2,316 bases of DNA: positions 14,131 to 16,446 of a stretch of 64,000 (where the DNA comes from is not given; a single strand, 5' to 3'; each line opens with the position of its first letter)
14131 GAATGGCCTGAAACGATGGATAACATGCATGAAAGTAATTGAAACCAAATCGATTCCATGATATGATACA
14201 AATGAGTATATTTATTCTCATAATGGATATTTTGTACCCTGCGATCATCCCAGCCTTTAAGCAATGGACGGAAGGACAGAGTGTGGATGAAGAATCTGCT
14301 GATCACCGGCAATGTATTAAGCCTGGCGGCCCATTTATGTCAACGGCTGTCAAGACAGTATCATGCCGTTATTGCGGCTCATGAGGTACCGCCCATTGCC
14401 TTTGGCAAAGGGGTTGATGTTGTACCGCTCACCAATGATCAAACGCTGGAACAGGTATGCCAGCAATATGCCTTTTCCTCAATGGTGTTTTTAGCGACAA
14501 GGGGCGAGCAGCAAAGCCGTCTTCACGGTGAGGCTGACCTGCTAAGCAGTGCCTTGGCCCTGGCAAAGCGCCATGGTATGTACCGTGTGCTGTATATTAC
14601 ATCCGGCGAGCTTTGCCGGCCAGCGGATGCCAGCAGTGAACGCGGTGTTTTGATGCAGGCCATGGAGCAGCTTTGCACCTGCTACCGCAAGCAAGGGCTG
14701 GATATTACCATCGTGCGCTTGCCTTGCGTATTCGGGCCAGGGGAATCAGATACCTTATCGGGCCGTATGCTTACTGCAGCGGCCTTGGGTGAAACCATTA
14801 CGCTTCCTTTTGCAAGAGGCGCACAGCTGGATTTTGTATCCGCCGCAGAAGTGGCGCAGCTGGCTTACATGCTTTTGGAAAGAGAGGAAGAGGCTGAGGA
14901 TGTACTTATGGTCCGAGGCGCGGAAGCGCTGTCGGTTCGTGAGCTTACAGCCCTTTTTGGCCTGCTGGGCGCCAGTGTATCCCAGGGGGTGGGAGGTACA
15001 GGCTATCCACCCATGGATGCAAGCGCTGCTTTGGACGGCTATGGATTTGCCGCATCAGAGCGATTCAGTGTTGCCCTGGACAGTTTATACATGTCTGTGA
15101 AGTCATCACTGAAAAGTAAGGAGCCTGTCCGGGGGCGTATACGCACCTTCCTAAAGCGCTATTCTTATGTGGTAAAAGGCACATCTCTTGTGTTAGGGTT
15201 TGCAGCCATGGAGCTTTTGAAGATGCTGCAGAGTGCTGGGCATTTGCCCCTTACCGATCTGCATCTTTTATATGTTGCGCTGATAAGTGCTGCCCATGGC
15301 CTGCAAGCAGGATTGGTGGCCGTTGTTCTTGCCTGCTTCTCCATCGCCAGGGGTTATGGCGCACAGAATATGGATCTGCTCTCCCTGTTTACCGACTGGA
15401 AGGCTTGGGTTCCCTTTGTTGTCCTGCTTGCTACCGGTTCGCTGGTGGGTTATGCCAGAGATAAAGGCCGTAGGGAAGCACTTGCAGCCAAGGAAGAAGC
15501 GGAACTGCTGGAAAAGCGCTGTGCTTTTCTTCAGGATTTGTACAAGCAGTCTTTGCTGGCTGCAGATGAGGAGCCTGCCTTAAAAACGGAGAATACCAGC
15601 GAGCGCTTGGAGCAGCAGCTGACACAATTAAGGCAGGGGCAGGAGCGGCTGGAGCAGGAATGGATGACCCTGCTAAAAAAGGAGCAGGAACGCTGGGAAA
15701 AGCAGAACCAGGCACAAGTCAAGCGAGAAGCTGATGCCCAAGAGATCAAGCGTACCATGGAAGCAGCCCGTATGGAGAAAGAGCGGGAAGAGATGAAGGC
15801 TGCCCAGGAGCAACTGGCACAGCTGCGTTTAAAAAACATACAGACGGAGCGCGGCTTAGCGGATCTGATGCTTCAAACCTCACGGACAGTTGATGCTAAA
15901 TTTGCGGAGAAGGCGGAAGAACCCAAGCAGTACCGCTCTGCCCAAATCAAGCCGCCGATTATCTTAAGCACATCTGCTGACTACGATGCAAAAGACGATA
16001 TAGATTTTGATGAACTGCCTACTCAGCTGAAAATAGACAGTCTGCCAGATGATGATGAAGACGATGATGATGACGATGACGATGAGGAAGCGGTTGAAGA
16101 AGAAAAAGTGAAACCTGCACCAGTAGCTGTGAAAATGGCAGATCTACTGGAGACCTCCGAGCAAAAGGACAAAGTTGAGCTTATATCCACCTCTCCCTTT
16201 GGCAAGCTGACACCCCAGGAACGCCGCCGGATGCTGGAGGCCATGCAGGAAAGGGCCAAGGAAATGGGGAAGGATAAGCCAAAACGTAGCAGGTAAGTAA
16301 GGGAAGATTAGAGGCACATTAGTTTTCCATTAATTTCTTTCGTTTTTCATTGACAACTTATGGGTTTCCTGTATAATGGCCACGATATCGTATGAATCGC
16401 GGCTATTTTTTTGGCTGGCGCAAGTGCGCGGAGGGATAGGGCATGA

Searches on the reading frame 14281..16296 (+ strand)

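Call 17: search_protein_families(library=pfam, proteins=[window:14281-16296:+], max_evalue=0.00001)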
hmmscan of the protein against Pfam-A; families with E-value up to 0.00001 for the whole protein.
window:14281-16296:+ (671 aa): 1 family
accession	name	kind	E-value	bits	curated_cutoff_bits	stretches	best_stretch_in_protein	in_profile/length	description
PF01370.27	Epimerase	-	7.1e-10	39.1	20.9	1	7-204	2-230/240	NAD dependent epimerase/dehydratase family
